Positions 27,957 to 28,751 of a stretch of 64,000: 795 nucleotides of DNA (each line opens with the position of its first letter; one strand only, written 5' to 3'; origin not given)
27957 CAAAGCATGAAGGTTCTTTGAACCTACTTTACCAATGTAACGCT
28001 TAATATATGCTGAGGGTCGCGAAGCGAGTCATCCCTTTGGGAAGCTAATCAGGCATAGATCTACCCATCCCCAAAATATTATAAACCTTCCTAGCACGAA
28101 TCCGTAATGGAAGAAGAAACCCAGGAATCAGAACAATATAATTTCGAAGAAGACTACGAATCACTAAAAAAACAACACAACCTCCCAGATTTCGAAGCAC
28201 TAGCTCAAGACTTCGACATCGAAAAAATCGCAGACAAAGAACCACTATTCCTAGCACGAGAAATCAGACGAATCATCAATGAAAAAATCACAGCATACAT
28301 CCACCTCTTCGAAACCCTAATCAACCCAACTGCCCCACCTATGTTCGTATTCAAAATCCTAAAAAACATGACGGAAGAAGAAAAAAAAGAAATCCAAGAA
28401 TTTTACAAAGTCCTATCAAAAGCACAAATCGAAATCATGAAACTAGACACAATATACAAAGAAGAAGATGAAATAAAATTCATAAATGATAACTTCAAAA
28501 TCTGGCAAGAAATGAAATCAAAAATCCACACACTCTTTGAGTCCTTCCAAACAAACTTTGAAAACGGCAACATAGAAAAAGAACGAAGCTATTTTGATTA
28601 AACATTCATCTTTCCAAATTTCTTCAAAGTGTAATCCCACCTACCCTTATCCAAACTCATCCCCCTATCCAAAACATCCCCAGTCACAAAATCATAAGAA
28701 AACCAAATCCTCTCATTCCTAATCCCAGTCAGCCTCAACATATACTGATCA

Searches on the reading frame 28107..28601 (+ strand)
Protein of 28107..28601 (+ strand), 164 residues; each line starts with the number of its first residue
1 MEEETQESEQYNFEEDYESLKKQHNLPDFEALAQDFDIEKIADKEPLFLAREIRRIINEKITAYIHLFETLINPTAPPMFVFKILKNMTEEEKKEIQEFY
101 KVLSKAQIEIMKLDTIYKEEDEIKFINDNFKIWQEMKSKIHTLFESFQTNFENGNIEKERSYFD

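Call 8: search_protein_families(library=pfam, proteins=[window:28107-28601:+], max_evalue=0.01)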
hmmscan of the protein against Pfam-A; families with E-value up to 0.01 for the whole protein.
window:28107-28601:+ (164 aa): 0 families

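Call 19: find_encoding_contigs(protein=window:28107-28601:+, flank=3000, max_places=10)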
Protein window:28107-28601:+ (164 aa): 15 contigs read that carry it; 10 places shown.
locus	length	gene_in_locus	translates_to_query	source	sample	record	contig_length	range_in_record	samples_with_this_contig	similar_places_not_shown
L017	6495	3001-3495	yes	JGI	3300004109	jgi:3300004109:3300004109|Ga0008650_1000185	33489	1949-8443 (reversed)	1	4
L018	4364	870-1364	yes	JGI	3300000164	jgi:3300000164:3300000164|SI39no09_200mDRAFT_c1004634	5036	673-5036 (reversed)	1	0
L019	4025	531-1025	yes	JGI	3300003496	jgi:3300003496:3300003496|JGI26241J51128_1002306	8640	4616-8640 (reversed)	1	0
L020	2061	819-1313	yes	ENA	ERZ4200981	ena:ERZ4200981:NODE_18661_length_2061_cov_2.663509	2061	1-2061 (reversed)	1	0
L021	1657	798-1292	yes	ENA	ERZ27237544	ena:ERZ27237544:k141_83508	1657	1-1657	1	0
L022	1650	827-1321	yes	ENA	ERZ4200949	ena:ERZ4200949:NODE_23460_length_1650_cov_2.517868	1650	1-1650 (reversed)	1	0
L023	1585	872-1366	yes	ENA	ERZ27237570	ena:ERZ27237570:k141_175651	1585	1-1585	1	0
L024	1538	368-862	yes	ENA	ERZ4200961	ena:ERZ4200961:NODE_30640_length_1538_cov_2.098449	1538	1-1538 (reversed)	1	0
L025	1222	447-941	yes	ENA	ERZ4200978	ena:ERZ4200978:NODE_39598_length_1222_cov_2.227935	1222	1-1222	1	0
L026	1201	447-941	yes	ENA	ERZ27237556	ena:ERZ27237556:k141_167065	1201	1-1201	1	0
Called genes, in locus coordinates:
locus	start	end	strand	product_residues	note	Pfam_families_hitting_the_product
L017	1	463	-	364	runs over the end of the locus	PF18915:DUF5667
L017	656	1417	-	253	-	PF24034:DUF7343 (faint)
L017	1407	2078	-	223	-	PF00300:His_Phos_1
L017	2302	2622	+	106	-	-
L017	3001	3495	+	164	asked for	-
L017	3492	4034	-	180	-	-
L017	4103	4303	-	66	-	-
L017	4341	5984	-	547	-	PF03483:B3_4, PF03484:B5, PF17759:tRNA_synthFbeta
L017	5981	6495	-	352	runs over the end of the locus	PF21818:DUF6884, PF26468:GIY_YIG_3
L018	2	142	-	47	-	?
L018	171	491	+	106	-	-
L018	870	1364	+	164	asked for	-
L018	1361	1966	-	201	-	-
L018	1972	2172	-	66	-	-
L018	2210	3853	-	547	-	PF03483:B3_4, PF03484:B5, PF17759:tRNA_synthFbeta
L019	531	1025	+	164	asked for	-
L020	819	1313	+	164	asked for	-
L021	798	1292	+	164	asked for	-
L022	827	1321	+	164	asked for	-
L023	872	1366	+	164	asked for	-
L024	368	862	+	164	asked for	-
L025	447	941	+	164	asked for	-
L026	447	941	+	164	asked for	-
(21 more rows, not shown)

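Call 21: find_homologous_proteins(query=window:28107-28601:+, max_evalue=1e-10)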
Query window:28107-28601:+ (164 aa): 254 proteins with E <= 1e-10 among 277 candidates; the best 120 are listed.
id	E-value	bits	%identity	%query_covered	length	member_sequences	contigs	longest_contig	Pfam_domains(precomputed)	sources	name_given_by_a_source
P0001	9.8e-98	343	100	100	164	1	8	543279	-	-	-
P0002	5.7e-73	262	79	91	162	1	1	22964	-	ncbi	-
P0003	7.3e-73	262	80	91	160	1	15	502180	-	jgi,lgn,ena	jgi:hypothetical protein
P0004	8.2e-73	262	77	97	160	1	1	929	-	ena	-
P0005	1.5e-72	261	78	91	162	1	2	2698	-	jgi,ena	-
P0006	1.9e-72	261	77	91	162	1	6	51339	-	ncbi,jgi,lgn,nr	ncbi:hypothetical protein J4226_05455 [Candidatus Pacearchaeota archaeon]|nr:hypothetical protein [C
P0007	1.1e-71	258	77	91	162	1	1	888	-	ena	-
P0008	1.3e-71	258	79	90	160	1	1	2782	-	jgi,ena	-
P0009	3.3e-71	257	75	95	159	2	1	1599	-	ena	-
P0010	6.6e-71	256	74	97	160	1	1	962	-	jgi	jgi:hypothetical protein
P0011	2.2e-70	254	77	91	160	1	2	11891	-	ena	-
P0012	3.2e-70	253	76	97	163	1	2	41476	-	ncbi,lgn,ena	-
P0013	3.9e-70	253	73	99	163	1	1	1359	-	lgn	-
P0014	1.8e-69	251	74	96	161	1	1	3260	-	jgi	jgi:hypothetical protein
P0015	6.4e-69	249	73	99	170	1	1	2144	-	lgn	-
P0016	1.2e-68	248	72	90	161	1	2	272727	-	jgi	jgi:hypothetical protein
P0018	2.3e-68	247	74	97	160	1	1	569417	-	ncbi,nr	ncbi:hypothetical protein HNV12_02480 [Methanococcoides sp. SA1]|nr:hypothetical protein [Methanococ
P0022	7.7e-67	242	76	90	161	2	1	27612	-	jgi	jgi:hypothetical protein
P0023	5.1e-66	240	72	97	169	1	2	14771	-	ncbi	-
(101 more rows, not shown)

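Call 22: find_encoding_contigs(protein=P0002, flank=2500, max_places=2)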
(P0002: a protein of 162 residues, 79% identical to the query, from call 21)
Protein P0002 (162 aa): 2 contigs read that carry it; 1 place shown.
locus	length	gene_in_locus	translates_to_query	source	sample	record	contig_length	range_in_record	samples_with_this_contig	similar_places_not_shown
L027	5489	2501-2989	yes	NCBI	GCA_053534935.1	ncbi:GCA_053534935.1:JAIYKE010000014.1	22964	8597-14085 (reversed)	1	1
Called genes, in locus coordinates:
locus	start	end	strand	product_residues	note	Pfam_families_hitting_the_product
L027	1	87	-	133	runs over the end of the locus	-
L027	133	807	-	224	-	PF00300:His_Phos_1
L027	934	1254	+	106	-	-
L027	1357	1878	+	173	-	-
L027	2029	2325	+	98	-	-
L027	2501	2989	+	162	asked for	-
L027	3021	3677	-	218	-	-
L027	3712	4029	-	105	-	-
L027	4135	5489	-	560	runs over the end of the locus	PF03483:B3_4, PF03484:B5, PF17759:tRNA_synthFbeta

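Call 23: find_encoding_contigs(protein=P0003, flank=2500, max_places=3)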
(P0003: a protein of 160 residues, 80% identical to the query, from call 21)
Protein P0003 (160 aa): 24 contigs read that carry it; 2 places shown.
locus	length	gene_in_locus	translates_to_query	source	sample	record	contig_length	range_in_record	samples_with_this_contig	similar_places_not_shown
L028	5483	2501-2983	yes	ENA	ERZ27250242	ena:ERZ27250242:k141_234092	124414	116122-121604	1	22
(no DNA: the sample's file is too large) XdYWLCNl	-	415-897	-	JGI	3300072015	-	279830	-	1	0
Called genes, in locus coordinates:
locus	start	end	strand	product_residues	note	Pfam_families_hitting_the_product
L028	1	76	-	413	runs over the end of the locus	PF18915:DUF5667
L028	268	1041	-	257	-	-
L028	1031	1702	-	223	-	PF00300:His_Phos_1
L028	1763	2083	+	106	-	-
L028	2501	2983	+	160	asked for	-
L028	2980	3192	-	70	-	-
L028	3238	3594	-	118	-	-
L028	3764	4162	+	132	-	-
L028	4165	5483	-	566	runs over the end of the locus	PF03483:B3_4, PF03484:B5, PF17759:tRNA_synthFbeta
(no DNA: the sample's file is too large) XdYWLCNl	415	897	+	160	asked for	-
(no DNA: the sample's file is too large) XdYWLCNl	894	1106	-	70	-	-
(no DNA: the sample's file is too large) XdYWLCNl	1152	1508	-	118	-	-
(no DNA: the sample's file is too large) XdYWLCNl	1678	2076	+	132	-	-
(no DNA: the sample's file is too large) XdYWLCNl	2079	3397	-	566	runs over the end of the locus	PF03483:B3_4, PF03484:B5, PF17759:tRNA_synthFbeta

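Call 24: find_encoding_contigs(protein=P0006, flank=2500, max_places=2)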
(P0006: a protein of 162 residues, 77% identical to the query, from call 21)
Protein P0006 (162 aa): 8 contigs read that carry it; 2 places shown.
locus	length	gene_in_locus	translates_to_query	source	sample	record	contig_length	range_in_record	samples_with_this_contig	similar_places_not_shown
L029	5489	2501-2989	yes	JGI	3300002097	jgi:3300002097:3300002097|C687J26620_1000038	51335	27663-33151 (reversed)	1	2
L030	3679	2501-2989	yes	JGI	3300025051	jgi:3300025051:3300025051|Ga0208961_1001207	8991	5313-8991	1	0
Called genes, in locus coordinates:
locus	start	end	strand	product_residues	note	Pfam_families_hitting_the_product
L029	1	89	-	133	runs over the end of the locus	-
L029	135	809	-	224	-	PF00300:His_Phos_1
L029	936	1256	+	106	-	-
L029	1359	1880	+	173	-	-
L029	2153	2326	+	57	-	-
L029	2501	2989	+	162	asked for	-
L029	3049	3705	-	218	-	-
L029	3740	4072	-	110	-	-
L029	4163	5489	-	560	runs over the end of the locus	PF03483:B3_4, PF03484:B5, PF17759:tRNA_synthFbeta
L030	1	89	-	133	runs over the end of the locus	-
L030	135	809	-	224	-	PF00300:His_Phos_1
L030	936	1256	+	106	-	-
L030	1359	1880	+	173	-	-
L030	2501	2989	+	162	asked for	-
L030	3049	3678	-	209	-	?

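Call 25: find_encoding_contigs(protein=P0012, flank=2500, max_places=2)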
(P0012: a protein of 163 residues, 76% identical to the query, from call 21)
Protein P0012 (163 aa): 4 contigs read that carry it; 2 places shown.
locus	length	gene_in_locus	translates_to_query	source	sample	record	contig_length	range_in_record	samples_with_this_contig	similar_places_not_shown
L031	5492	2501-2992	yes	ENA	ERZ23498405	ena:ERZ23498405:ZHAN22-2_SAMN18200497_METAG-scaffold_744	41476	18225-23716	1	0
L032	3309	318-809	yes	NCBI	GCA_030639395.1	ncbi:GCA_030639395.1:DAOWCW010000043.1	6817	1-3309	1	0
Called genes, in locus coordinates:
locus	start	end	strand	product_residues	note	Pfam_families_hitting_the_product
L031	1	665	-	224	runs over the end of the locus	PF00300:His_Phos_1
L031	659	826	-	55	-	-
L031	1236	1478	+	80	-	-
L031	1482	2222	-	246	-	PF01966:HD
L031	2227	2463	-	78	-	-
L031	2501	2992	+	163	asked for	-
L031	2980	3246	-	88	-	PF00550:PP-binding (weak)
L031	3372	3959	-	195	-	-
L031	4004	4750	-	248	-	PF01978:TrmB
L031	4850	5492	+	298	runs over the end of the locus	-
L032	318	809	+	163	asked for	-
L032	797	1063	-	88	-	PF00550:PP-binding (weak)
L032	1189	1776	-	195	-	-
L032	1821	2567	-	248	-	PF01978:TrmB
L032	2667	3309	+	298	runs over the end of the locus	-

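Call 31: find_encoding_contigs(protein=P0016, flank=2500, max_places=2)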
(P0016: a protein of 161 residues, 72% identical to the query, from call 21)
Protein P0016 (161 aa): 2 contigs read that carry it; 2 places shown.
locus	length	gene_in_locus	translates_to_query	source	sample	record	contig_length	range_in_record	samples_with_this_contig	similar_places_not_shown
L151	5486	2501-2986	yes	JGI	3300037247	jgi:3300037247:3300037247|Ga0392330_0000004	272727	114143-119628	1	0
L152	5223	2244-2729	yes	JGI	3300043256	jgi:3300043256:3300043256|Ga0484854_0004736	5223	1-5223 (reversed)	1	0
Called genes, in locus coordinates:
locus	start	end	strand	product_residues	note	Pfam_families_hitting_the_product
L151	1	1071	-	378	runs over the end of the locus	PF18915:DUF5667 (weak)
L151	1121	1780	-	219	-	PF00300:His_Phos_1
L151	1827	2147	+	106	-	-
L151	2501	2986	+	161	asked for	-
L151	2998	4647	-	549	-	PF03483:B3_4, PF03484:B5, PF17759:tRNA_synthFbeta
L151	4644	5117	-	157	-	PF00293:NUDIX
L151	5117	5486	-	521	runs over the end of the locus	PF01978:TrmB (faint), PF01409:tRNA-synt_2d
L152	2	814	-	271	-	?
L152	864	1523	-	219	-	PF00300:His_Phos_1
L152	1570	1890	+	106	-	-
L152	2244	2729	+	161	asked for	-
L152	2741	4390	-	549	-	PF03483:B3_4, PF03484:B5, PF17759:tRNA_synthFbeta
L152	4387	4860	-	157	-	PF00293:NUDIX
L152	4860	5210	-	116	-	PF01409:tRNA-synt_2d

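Call 32: find_encoding_contigs(protein=P0018, flank=2500, max_places=2)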
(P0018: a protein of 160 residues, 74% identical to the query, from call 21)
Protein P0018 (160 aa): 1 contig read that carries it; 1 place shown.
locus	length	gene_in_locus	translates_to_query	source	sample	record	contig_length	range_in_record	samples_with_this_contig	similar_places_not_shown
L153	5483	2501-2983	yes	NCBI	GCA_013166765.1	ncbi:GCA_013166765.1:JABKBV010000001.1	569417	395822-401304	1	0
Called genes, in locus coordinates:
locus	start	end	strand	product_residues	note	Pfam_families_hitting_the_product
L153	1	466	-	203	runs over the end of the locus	PF00753:Lactamase_B, PF23023:Anti-Pycsar_Apyc1 (weak), PF19583:ODP, PF12706:Lactamase_B_2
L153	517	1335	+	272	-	-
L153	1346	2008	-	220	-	PF00300:His_Phos_1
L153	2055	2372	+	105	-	-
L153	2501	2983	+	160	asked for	-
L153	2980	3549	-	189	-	-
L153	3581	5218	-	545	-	PF18262:PhetRS_B1 (faint), PF01409:tRNA-synt_2d (faint), PF03483:B3_4, PF03484:B5, PF17759:tRNA_synthFbeta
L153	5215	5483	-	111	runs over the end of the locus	PF01503:PRA-PH, PF03819:MazG, PF12643:MazG-like (weak)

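Call 33: find_encoding_contigs(protein=P0022, flank=2500, max_places=2)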
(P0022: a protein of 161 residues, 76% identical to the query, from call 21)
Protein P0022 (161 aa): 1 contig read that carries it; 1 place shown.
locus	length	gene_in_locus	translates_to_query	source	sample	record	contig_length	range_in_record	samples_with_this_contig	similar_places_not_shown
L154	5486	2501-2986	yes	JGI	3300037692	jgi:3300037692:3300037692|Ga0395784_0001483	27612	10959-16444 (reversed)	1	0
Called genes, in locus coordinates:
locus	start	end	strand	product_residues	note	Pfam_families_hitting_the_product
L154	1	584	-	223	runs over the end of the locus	PF00300:His_Phos_1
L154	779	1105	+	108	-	-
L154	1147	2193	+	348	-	PF01757:Acyl_transf_3 (weak), PF07786:HGSNAT_cat, PF04235:DUF418 (weak)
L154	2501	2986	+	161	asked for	-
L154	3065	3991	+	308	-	-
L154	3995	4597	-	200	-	-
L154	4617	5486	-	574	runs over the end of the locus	PF03483:B3_4 (weak), PF03484:B5, PF17759:tRNA_synthFbeta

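Call 51: find_encoding_contigs(protein=P0008, flank=2500, max_places=2)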
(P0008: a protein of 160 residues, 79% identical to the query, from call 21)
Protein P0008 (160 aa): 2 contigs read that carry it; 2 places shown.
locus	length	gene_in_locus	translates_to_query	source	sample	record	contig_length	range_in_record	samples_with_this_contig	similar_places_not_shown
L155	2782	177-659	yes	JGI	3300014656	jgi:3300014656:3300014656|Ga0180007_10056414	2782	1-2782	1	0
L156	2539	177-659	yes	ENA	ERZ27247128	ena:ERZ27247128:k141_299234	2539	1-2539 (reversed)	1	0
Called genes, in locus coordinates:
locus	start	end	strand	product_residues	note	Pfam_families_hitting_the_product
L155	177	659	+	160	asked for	-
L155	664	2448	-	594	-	PF03483:B3_4, PF03484:B5, PF17759:tRNA_synthFbeta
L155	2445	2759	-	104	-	PF03819:MazG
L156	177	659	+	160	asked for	-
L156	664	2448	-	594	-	PF03483:B3_4, PF03484:B5, PF17759:tRNA_synthFbeta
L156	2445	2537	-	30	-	?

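Call 52: find_encoding_contigs(protein=P0005, flank=2500, max_places=2)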
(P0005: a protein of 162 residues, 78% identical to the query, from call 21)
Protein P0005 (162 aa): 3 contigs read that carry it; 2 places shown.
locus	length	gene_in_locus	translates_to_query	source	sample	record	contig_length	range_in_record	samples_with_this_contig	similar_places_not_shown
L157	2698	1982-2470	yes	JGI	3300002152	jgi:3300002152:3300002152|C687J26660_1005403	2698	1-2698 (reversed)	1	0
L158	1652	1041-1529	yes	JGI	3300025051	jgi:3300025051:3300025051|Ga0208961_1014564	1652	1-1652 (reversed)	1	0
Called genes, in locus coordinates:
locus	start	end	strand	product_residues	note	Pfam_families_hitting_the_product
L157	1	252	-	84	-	?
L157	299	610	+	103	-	-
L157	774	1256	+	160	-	PF10107:Endonuc_Holl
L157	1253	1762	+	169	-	PF10107:Endonuc_Holl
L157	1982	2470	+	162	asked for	-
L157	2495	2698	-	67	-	?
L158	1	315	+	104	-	?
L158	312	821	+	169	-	PF10107:Endonuc_Holl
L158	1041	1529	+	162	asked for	-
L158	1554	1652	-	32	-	?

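Call 53: find_encoding_contigs(protein=P0011, flank=2500, max_places=2)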
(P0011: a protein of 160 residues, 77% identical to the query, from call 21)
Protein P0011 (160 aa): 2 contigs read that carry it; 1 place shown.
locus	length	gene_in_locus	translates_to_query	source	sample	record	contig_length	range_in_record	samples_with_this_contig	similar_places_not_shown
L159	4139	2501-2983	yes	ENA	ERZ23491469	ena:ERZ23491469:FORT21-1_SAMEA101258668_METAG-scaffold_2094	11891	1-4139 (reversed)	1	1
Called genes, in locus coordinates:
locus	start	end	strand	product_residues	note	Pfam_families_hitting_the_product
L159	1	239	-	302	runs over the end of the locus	PF12697:Abhydrolase_6, PF12146:Hydrolase_4 (weak)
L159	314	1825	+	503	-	PF01676:Metalloenzyme, PF06415:iPGM_N, PF01663:Phosphodiest (weak)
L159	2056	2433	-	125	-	-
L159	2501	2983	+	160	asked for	-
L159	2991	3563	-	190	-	-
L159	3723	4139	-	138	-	?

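Call 76: search_protein_families(library=pfam, proteins=[L027:1357-1878:+, L027:2029-2325:+, L157:774-1256:+, L157:1253-1762:+, L031:1482-2222:-, L031:2227-2463:-, L159:2056-2433:-], max_evalue=0.01)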
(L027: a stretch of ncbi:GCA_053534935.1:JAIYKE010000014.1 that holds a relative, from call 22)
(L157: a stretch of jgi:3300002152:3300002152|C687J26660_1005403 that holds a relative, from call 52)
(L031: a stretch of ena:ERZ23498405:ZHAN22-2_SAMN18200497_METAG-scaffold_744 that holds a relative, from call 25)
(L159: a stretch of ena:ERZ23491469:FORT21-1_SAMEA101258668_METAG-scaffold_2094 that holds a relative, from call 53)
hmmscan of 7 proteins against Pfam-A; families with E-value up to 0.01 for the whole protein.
L027:1357-1878:+ (173 aa): 0 families

L027:2029-2325:+ (98 aa): 0 families

L157:774-1256:+ (160 aa): 1 family
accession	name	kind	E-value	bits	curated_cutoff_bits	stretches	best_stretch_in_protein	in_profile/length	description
PF10107.15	Endonuc_Holl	-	7.9e-28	97.7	23.8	1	52-159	49-157/159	Endonuclease related to archaeal Holliday junction resolvase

L157:1253-1762:+ (169 aa): 1 family
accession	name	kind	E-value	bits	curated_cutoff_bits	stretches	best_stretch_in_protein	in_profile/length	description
PF10107.15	Endonuc_Holl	-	1.9e-14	54.2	23.8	1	56-157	55-156/159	Endonuclease related to archaeal Holliday junction resolvase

L031:1482-2222:- (246 aa): 1 family
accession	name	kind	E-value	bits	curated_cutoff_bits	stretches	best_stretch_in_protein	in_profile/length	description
PF01966.28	HD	-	7.9e-10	39.5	22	1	83-177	8-114/116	HD domain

L031:2227-2463:- (78 aa): 0 families

L159:2056-2433:- (125 aa): 0 families

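Call 79: find_encoding_contigs(protein=P0023, flank=2500, max_places=3)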
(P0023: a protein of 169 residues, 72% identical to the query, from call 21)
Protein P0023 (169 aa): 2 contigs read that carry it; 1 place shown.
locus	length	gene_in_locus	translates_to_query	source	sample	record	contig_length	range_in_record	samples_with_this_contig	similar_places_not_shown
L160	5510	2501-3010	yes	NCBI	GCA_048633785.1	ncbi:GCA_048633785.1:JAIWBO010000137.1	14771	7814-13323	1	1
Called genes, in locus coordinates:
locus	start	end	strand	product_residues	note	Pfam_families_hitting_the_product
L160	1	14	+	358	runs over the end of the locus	PF00579:tRNA-synt_1b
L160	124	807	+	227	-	PF09778:Guanylate_cyc_2, PF13529:Peptidase_C39_2 (weak), PF11814:DUF3335 (weak)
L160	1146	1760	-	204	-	-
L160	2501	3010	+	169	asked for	-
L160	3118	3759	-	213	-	-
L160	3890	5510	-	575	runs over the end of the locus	PF03483:B3_4, PF03484:B5, PF17759:tRNA_synthFbeta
